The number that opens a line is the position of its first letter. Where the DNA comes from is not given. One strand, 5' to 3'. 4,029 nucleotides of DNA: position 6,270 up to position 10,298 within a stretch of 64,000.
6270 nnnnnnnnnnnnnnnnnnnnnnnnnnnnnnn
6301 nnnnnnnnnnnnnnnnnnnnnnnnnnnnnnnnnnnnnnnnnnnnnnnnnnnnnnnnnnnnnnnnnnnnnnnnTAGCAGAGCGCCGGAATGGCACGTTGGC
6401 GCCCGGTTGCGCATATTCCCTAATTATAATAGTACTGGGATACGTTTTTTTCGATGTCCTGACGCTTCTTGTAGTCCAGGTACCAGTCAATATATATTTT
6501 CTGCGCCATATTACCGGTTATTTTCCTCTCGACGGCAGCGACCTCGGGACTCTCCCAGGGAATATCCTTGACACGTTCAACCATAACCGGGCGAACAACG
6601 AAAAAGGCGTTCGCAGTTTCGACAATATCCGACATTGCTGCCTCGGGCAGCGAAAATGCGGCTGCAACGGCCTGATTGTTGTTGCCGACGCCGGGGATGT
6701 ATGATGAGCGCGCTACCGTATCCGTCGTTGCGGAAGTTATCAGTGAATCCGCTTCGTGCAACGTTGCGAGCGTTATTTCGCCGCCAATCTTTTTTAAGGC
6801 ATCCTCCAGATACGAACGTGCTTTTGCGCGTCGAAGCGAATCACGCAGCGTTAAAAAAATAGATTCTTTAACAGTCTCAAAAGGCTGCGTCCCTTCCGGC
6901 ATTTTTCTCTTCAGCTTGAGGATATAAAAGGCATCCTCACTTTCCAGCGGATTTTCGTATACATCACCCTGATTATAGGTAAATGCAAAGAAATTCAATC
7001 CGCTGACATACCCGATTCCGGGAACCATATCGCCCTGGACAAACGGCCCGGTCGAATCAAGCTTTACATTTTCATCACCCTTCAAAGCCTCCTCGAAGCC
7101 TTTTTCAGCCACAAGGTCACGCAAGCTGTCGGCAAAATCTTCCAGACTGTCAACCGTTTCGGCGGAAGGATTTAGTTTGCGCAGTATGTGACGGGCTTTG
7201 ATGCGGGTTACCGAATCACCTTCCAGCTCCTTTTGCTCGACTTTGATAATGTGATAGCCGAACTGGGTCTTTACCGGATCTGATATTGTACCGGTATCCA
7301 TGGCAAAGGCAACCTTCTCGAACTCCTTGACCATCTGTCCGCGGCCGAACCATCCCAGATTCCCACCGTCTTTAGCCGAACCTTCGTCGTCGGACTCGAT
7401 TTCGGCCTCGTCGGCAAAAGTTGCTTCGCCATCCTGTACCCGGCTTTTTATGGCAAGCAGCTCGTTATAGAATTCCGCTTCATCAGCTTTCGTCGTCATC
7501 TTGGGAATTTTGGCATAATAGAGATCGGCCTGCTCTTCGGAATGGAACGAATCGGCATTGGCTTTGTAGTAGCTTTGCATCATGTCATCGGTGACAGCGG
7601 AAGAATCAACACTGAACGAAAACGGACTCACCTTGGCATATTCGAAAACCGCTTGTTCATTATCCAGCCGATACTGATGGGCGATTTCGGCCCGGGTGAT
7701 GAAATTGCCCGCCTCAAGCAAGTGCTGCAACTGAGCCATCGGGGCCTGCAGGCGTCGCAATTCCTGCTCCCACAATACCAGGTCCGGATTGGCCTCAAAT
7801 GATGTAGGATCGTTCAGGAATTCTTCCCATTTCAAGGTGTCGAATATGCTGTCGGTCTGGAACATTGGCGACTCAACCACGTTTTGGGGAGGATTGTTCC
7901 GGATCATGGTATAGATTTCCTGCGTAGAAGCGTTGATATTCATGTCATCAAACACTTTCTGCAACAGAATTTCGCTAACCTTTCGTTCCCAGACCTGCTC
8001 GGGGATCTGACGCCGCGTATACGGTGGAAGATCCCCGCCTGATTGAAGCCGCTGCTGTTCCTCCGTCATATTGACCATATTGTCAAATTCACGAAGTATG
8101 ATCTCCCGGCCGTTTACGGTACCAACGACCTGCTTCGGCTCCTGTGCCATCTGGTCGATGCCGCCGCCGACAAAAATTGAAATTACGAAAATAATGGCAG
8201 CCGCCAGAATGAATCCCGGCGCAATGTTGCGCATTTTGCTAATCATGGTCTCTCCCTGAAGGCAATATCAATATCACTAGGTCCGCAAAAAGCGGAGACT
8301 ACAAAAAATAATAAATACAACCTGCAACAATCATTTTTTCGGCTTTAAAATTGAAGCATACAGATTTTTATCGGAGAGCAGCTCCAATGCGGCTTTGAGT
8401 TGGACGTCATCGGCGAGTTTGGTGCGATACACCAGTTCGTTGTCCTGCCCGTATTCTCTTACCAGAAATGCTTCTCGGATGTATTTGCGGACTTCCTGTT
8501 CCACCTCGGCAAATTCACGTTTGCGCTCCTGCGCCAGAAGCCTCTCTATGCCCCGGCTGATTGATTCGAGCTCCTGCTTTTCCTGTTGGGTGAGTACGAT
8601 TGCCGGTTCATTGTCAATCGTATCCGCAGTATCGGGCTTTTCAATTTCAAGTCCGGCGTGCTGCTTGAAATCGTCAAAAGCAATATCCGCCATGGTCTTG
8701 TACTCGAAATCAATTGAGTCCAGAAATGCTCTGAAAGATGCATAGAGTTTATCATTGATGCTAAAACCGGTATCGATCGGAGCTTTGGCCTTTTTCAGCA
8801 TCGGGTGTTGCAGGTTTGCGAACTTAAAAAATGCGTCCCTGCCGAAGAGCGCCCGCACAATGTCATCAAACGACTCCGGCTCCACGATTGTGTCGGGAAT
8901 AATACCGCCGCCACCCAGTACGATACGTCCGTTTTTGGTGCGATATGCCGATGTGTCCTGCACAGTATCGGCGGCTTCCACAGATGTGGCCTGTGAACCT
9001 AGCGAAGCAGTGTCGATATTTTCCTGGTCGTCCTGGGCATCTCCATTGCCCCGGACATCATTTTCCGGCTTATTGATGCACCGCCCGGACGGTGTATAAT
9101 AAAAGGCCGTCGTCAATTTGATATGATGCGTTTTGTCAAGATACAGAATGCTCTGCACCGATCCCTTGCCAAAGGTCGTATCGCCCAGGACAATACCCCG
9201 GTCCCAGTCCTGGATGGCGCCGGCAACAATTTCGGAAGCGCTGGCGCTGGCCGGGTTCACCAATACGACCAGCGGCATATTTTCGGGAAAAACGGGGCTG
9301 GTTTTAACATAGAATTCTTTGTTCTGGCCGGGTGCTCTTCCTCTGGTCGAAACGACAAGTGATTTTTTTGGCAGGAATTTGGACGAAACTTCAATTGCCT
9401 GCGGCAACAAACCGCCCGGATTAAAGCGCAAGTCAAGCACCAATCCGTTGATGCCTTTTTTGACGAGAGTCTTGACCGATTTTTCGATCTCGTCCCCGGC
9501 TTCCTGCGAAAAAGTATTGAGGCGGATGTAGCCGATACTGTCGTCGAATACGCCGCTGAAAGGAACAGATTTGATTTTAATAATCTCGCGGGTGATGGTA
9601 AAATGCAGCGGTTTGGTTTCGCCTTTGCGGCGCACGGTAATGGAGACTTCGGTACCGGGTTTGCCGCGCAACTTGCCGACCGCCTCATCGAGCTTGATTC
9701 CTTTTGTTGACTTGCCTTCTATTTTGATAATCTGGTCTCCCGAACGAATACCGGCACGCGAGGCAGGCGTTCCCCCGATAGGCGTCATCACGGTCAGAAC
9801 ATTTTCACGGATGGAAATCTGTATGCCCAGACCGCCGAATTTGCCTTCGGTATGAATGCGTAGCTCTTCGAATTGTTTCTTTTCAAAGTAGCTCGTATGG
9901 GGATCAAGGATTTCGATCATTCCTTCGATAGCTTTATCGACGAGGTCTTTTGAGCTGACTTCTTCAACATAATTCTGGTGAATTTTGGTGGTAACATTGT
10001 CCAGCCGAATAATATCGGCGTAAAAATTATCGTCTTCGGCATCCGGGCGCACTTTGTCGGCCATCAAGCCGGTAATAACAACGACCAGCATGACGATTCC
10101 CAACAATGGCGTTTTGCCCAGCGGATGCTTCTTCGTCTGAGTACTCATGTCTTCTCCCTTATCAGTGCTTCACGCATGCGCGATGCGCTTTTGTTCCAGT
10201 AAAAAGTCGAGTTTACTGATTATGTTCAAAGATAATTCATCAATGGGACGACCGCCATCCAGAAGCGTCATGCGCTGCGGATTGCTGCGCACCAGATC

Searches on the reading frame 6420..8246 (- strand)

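Call 68: search_protein_families(library=pfam, proteins=[window:6420-8246:-], max_evalue=0.00001)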
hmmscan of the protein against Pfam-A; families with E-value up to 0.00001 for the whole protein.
window:6420-8246:- (608 aa): 5 families
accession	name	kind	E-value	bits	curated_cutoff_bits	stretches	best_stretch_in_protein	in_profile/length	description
PF00639.27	Rotamase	-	1.2e-31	110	21.7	1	247-337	6-96/97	PPIC-type PPIASE domain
PF13616.12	Rotamase_3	-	3e-25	89.4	22.5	1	255-339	32-115/116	PPIC-type PPIASE domain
PF13623.11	SurA_N_2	-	5.1e-23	82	28.5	1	3-144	2-145/145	SurA-like N-terminal domain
PF13145.12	Rotamase_2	-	8.4e-23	81.9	27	1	218-340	1-109/121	PPIC-type PPIASE domain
PF13624.11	SurA_N_3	-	2.7e-17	63.5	27.2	1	1-145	1-139/162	SurA-like N-terminal domain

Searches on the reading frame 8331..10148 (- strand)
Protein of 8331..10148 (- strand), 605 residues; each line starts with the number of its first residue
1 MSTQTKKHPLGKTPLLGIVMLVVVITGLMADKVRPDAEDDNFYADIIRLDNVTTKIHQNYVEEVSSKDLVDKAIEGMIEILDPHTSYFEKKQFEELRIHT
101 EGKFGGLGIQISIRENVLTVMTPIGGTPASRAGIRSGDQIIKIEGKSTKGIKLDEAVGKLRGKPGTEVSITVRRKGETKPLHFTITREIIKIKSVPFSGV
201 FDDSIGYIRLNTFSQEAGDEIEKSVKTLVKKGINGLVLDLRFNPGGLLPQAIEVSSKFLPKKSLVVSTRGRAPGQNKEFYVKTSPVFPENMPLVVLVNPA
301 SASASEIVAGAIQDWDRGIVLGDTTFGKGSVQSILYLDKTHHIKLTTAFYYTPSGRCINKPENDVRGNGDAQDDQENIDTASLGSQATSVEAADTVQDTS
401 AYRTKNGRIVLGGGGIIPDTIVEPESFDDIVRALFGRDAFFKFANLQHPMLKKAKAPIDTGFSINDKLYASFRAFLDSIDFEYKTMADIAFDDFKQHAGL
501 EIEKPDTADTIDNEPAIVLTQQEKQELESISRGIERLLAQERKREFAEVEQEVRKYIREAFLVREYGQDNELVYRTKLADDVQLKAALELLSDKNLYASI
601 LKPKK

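Call 68: search_protein_families(library=pfam, proteins=[window:8331-10148:-], max_evalue=0.00001)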
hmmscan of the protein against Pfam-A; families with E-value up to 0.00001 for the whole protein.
window:8331-10148:- (605 aa): 5 families
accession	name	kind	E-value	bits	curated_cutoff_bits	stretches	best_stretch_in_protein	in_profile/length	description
PF03572.23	Peptidase_S41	-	7.4e-50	169.2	24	1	205-361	2-157/165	Peptidase family S41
PF13180.12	PDZ_2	-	1.2e-11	45.2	27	1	105-181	1-76/80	PDZ domain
PF17820.7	PDZ_6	-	7.1e-11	42.1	27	1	124-174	6-54/54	PDZ domain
PF00595.29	PDZ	-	2.6e-09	37.7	23.2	1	98-172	4-80/81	PDZ domain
PF22694.1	CtpB_N-like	-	1.6e-07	32.2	27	1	44-91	36-84/85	Activating protease CtpB N-terminal domain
